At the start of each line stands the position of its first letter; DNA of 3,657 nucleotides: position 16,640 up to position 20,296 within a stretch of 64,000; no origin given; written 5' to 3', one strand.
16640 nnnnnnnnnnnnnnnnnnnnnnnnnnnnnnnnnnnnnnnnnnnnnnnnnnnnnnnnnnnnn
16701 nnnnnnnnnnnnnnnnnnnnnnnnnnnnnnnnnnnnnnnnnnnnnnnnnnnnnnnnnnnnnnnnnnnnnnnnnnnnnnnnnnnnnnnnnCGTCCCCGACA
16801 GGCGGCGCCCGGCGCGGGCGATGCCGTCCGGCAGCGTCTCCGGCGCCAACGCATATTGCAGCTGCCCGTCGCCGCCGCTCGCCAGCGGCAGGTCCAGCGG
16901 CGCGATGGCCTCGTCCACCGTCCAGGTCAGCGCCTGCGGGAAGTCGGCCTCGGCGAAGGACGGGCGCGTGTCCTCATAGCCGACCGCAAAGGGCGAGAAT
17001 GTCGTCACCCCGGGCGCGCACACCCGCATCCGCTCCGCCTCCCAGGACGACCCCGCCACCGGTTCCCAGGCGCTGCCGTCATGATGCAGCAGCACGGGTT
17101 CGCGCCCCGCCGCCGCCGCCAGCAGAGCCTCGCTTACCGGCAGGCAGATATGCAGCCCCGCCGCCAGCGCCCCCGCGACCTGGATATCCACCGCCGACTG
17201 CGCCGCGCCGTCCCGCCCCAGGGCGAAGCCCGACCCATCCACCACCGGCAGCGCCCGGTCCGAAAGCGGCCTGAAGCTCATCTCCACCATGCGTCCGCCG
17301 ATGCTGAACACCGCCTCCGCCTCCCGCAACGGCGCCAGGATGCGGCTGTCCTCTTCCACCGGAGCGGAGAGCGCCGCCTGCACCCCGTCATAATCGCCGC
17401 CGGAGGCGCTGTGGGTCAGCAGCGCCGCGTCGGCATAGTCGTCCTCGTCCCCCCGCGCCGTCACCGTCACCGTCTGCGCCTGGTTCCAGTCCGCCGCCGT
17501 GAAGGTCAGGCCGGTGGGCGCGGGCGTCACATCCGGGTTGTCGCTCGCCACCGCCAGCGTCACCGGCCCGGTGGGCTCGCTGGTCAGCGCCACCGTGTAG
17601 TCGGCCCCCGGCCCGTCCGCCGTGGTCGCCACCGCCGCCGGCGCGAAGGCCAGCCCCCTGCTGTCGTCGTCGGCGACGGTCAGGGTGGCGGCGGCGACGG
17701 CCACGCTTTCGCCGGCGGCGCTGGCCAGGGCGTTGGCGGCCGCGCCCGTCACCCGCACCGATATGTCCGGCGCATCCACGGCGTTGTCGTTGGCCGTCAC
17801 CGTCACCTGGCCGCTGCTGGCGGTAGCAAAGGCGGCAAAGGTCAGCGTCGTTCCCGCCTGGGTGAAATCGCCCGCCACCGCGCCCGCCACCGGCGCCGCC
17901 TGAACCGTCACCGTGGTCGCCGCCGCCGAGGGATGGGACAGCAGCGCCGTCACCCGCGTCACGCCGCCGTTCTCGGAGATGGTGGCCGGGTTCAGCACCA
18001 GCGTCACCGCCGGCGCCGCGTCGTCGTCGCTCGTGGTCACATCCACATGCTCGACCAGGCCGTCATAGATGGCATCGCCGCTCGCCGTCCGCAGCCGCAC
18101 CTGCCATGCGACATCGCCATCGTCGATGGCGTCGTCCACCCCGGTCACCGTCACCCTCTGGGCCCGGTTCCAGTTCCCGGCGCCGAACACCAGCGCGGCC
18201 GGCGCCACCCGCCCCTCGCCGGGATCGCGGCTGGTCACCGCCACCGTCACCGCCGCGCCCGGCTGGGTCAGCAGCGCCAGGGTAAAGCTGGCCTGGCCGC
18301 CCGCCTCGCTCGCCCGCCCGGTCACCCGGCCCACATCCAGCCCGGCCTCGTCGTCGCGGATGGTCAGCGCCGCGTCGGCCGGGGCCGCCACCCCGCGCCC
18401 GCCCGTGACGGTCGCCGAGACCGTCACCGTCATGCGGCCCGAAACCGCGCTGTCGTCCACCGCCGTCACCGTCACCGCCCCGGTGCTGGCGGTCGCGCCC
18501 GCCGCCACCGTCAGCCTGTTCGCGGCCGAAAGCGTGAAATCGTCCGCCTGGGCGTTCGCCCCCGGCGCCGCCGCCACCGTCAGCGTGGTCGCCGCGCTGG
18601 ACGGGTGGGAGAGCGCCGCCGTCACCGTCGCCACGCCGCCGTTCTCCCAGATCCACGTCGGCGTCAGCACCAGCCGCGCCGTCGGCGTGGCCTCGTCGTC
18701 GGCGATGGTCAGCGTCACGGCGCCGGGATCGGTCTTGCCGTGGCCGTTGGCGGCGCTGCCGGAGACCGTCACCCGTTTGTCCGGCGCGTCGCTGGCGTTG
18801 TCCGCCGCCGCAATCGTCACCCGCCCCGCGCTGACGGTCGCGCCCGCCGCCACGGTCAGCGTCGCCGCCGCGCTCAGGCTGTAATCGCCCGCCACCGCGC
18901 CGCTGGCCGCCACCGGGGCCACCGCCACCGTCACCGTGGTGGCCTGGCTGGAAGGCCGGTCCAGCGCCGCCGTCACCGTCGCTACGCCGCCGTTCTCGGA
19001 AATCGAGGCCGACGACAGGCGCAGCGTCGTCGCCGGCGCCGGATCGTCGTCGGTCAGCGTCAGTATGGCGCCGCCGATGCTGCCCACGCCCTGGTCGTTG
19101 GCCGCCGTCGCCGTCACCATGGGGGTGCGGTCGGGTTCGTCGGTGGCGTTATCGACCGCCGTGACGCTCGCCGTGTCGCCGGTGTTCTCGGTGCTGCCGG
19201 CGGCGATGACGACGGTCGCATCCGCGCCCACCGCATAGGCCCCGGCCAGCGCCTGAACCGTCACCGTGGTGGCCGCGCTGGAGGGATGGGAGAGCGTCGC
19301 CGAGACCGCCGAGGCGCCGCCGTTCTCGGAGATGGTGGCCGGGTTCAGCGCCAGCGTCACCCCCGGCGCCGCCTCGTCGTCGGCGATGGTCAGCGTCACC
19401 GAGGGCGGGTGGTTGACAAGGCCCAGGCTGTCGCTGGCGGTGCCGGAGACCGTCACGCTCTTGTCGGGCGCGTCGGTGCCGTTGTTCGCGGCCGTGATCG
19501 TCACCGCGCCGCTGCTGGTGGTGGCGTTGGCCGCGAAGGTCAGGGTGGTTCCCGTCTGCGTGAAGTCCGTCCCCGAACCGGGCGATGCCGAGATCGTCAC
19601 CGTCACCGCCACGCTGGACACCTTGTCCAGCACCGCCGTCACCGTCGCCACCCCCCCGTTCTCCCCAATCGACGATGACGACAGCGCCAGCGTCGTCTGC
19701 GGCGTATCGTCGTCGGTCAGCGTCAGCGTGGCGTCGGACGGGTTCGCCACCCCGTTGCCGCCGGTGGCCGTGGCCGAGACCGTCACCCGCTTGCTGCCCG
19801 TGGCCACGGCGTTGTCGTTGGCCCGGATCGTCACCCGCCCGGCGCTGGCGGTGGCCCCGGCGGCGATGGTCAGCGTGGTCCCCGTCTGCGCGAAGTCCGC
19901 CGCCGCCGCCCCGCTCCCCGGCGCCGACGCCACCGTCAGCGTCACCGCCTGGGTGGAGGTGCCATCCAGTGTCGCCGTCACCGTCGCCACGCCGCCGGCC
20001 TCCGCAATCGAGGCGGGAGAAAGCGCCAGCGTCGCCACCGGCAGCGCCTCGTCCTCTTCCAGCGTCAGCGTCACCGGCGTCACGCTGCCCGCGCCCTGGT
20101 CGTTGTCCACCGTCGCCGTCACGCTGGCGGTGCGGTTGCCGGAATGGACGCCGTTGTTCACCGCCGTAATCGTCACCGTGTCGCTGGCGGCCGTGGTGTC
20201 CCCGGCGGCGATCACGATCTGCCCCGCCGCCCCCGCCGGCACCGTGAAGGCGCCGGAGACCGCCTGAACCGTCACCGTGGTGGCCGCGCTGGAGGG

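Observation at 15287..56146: One uninterrupted ~40.8-kb ORF encoding a ~13,600-aa protein, among the largest bacterial proteins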

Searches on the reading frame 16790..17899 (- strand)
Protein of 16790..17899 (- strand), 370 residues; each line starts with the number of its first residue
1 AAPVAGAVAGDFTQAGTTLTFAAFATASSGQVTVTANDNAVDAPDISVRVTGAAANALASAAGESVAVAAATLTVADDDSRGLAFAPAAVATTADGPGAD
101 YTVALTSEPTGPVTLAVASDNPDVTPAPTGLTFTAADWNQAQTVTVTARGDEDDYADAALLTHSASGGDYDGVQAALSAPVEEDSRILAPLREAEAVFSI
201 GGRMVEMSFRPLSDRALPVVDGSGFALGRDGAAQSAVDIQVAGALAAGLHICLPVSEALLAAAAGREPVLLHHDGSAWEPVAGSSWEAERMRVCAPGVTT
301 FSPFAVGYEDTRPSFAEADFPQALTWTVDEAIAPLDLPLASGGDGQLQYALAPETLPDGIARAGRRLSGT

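Call 10: search_protein_families(library=pfam, proteins=[window:16790-17899:-], max_evalue=10)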
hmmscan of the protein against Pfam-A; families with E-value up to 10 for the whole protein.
window:16790-17899:- (370 aa): 2 families
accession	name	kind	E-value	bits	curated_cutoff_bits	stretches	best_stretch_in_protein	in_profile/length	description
PF02481.21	DNA_processg_A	-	0.071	12.7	29.6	1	201-262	59-121/212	DNA recombination-mediator protein A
PF20579.4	LapA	-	0.11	13.3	27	2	15-62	39-86/99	LapA domain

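Call 11: search_protein_families(library=ncbifam, proteins=[window:16790-17899:-], max_evalue=1)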
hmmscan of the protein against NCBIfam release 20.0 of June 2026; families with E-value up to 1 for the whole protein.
window:16790-17899:- (370 aa): 0 families

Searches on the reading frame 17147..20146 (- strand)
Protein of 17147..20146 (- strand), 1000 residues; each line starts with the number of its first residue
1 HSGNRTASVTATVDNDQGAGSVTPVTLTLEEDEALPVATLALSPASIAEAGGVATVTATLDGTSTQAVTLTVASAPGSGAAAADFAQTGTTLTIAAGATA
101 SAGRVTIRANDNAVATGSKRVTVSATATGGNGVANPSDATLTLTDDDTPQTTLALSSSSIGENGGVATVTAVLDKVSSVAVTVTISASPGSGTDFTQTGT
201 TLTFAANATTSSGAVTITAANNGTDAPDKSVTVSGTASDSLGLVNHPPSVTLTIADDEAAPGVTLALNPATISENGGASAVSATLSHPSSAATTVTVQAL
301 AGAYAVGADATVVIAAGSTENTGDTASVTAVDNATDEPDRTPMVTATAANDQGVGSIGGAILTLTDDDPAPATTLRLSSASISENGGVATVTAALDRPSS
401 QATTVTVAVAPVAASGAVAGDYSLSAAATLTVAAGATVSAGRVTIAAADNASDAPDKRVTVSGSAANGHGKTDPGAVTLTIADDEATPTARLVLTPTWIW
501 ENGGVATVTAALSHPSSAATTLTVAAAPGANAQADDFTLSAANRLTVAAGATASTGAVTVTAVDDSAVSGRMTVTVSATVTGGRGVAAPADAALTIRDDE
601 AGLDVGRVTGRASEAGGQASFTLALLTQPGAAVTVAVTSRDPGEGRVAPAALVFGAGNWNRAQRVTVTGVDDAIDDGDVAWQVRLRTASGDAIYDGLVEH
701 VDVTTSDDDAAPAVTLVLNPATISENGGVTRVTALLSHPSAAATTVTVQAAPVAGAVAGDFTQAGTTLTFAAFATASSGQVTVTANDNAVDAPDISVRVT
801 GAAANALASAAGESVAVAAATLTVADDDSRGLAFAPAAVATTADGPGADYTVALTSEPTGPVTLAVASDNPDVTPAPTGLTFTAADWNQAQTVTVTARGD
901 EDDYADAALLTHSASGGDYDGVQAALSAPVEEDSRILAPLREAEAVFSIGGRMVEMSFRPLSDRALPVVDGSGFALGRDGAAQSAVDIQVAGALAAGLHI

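Call 5: search_protein_families(library=pfam, proteins=[window:17147-20146:-], max_evalue=0.01)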
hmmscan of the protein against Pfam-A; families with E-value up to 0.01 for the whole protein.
window:17147-20146:- (1000 aa): 2 families
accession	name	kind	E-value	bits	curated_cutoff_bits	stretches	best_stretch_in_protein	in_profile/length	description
PF03160.20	Calx-beta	-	2.1e-21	76.5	27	1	39-147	9-119/119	Calx-beta domain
PF20579.4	LapA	-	3.9e-05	24.4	27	0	39-131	4-81/99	LapA domain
